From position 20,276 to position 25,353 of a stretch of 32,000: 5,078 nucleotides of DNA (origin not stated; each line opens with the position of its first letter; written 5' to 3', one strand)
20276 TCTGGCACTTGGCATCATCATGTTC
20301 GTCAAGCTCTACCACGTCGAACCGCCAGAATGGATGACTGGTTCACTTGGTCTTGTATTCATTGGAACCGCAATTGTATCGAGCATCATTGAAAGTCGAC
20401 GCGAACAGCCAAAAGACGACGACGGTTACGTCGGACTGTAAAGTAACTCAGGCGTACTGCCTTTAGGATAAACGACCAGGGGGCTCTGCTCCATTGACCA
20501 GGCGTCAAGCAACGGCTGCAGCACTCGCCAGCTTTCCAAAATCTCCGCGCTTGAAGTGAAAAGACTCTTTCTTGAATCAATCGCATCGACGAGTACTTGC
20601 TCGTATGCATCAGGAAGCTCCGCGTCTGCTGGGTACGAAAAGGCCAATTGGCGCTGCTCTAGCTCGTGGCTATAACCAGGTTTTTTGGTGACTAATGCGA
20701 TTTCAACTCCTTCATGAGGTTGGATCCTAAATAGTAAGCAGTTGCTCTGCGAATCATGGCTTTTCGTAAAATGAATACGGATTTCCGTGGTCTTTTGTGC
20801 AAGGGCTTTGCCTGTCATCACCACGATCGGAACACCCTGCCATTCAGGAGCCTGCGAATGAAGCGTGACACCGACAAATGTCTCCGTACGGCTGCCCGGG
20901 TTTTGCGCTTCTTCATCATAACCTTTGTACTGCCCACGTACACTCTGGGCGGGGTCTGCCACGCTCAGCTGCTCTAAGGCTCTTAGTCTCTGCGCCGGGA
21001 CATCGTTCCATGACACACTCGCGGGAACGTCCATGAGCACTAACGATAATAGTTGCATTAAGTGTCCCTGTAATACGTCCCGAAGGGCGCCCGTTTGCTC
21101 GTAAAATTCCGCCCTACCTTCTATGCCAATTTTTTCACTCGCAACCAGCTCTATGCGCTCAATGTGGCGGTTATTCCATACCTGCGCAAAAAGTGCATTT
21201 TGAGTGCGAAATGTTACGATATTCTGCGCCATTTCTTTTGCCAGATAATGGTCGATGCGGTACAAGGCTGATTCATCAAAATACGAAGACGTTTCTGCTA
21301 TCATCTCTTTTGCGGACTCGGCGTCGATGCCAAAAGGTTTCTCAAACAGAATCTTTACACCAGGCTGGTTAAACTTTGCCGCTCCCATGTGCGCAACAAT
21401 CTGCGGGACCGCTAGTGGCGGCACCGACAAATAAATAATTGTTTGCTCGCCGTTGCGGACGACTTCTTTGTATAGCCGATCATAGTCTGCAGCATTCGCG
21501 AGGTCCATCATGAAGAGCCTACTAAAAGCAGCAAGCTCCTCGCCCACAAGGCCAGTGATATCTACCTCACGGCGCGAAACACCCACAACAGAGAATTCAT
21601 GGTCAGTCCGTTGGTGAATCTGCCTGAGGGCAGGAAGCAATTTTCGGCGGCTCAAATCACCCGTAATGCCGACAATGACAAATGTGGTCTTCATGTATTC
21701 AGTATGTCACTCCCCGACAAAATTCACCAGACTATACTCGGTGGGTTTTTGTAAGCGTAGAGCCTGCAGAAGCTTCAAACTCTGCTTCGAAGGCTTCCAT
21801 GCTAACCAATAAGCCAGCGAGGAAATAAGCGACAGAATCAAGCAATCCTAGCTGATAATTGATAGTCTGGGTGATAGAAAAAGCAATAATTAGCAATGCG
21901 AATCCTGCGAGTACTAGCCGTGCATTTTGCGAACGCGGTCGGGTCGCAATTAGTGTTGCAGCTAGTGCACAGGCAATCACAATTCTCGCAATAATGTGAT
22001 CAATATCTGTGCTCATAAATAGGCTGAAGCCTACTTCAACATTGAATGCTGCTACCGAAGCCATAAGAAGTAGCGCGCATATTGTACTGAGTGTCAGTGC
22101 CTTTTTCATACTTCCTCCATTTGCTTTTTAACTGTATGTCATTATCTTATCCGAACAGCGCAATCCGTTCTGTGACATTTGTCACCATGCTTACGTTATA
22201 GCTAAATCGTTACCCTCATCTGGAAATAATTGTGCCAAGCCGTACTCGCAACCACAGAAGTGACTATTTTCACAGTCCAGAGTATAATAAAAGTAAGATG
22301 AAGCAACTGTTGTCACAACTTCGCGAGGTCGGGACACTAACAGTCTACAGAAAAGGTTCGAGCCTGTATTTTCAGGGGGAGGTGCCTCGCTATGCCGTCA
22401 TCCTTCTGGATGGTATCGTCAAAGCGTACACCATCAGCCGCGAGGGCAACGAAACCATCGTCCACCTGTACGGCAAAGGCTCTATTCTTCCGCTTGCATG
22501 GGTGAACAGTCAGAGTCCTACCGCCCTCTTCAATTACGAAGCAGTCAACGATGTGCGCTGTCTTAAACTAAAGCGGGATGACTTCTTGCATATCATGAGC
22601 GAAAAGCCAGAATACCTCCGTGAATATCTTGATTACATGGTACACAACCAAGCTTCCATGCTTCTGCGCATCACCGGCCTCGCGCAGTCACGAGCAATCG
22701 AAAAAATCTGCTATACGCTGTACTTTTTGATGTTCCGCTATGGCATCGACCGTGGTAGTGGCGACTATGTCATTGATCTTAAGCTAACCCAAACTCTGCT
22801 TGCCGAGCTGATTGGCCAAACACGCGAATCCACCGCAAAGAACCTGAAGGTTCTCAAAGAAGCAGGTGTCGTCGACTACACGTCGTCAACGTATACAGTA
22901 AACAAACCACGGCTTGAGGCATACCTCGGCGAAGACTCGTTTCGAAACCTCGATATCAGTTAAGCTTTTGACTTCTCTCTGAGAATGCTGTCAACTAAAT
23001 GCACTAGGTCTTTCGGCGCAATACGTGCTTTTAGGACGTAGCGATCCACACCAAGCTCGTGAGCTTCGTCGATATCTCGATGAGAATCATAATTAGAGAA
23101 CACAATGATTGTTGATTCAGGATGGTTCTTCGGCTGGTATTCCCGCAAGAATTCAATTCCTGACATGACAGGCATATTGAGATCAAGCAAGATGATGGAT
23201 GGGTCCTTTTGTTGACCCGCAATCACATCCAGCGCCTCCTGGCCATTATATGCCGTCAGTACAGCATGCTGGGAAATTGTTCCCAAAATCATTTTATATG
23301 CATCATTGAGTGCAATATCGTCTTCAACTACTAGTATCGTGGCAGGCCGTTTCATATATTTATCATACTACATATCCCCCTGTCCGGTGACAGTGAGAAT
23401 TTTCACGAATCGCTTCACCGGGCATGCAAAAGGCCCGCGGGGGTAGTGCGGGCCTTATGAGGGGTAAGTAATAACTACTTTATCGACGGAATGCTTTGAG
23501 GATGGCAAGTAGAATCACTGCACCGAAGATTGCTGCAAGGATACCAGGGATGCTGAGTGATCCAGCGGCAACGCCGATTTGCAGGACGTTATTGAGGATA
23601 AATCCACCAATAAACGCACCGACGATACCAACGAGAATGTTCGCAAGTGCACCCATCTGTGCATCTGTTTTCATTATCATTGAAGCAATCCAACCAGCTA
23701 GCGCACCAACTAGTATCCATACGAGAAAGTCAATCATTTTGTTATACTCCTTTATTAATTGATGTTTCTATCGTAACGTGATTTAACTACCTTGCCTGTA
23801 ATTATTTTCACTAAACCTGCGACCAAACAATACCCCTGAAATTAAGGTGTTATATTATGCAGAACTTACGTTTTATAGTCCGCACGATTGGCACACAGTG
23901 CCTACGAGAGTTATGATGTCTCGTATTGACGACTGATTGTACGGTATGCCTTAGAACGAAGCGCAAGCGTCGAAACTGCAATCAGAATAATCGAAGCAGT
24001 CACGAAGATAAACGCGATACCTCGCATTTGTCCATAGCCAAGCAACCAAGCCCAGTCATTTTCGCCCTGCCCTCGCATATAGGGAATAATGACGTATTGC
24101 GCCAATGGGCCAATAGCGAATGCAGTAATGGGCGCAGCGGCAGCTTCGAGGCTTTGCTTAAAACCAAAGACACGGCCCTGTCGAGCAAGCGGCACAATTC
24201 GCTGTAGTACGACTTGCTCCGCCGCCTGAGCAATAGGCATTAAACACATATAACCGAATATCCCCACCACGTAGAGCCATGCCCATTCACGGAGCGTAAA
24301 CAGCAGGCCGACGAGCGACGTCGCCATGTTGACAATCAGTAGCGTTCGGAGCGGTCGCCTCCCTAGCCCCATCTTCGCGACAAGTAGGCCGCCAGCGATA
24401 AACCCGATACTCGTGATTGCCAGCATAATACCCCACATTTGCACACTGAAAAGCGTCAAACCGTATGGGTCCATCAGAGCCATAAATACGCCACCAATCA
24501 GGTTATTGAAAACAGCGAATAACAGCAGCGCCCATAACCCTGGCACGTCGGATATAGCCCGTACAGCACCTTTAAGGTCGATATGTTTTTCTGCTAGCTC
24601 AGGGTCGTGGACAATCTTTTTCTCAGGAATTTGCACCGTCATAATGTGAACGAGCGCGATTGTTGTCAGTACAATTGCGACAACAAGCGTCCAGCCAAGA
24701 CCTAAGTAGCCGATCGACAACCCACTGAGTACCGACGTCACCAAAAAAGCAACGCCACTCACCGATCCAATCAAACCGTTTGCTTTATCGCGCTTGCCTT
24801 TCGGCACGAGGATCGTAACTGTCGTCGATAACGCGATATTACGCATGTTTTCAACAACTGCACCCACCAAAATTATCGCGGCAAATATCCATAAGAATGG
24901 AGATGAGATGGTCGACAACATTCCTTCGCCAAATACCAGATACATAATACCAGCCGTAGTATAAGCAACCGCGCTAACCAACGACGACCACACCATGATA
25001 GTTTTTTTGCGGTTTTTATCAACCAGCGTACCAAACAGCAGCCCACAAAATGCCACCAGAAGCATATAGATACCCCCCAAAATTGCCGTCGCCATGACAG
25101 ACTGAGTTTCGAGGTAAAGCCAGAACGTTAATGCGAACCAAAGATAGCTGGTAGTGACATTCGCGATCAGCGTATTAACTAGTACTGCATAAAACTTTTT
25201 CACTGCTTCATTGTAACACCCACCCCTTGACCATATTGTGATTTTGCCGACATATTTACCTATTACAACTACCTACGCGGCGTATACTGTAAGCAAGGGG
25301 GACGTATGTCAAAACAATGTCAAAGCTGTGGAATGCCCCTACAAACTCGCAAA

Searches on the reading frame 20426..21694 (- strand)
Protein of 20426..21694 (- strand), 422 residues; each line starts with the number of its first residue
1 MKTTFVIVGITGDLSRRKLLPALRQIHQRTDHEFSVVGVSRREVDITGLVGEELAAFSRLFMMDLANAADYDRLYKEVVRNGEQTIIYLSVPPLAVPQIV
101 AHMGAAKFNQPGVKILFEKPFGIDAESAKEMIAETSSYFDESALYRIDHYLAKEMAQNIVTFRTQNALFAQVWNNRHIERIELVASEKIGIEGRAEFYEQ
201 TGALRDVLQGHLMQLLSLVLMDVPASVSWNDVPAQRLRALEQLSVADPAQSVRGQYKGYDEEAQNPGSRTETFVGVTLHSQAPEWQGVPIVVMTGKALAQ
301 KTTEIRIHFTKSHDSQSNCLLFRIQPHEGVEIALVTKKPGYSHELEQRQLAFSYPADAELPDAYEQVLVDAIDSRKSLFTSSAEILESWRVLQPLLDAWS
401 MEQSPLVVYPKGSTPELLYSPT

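Call 47: search_protein_families(library=pfam, proteins=[window:20426-21694:-], max_evalue=5)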
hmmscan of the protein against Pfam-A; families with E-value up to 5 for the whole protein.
window:20426-21694:- (422 aa): 4 families
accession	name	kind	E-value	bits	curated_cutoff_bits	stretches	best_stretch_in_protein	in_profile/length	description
PF02781.21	G6PD_C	-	5.1e-72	242.9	27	1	161-414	2-279/296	Glucose-6-phosphate dehydrogenase, C-terminal domain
PF00479.28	G6PD_N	-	2.1e-32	113.7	22.1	2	54-158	71-183/183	Glucose-6-phosphate dehydrogenase, NAD binding domain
PF01408.29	GFO_IDH_MocA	-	0.0032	18.6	24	1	5-134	3-108/120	Oxidoreductase family, NAD-binding Rossmann fold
PF12836.13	HHH_3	-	0.23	12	27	1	151-172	22-43/65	Helix-hairpin-helix motif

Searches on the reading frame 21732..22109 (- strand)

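Call 47: search_protein_families(library=pfam, proteins=[window:21732-22109:-], max_evalue=5)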
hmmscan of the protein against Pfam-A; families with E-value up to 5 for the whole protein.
window:21732-22109:- (125 aa): 7 families
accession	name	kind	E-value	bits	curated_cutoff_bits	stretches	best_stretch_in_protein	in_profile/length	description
PF07695.17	7TMR-DISM_7TM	-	0.0008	19.8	29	1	7-96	102-182/205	7TM diverse intracellular signalling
PF01032.23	FecCD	-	0.0078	15.7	26.5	1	13-105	85-174/311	FecCD transport family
PF03203.19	MerC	-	0.014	16.4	27.6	1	5-100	5-98/108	MerC mercury resistance protein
PF08592.16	Anthrone_oxy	-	0.028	15.1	27.3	1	38-87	9-61/106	Anthrone oxygenase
PF03739.19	LptF_LptG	-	0.07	12.6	27.9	1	44-102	282-339/353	Lipopolysaccharide export system permease LptF/LptG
PF05449.16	Phage_holin_3_7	-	0.4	11.2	25.4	1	43-104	3-64/80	Putative 3TM holin, Phage_holin_3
PF06781.17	CrgA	-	1.8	9.2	24.8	0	15-32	62-79/89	Cell division protein CrgA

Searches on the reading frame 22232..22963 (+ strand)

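Call 47: search_protein_families(library=pfam, proteins=[window:22232-22963:+], max_evalue=5)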
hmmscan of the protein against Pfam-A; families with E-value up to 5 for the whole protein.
window:22232-22963:+ (243 aa): 4 families
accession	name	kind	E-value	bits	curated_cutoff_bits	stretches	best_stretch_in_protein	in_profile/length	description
PF00027.35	cNMP_binding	-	2.5e-13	50.2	27.5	1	38-124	3-88/89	Cyclic nucleotide-binding domain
PF13545.12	HTH_Crp_2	-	9.7e-10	38.7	27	1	158-229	2-68/70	Crp-like helix-turn-helix domain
PF12802.13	MarR_2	-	0.0056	17.2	27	1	185-219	21-55/61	MarR family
PF13412.12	HTH_24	-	0.054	13.5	21.9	1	185-214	18-47/48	Winged helix-turn-helix DNA-binding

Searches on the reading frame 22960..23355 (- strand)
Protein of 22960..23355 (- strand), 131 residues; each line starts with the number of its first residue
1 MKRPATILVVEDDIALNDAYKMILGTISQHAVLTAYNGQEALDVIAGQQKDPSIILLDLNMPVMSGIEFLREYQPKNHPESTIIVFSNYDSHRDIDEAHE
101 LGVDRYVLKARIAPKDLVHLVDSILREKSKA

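Call 47: search_protein_families(library=pfam, proteins=[window:22960-23355:-], max_evalue=5)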
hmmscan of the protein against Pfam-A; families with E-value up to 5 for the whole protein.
window:22960-23355:- (131 aa): 2 families
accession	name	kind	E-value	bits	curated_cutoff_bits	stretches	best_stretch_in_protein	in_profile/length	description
PF00072.30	Response_reg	-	1.2e-19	71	30.2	1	7-121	1-110/111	Response regulator receiver domain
PF01755.23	Glyco_transf_25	-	0.17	12.2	24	1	6-71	88-151/199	Glycosyltransferase family 25 (LPS biosynthesis protein)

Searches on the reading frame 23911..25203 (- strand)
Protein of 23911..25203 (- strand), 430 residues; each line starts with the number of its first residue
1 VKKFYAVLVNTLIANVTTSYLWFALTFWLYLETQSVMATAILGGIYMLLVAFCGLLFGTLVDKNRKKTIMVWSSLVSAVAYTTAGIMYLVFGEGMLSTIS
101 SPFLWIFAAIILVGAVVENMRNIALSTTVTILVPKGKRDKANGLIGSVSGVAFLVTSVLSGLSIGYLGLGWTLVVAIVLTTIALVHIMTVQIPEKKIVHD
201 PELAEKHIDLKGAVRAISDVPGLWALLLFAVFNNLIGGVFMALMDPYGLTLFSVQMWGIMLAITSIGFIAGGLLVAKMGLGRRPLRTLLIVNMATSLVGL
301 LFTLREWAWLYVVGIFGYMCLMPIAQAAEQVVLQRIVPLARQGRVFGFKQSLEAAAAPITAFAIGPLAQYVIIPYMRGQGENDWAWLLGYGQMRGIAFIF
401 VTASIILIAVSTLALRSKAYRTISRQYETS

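Call 6: search_protein_families(library=pfam, proteins=[window:23911-25203:-], max_evalue=0.1)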
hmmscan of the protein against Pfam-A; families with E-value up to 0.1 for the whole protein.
window:23911-25203:- (430 aa): 1 family
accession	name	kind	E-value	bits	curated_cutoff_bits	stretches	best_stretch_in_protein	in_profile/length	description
PF07690.21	MFS_1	-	2.2e-26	93.1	33.4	1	9-357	3-343/347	Major Facilitator Superfamily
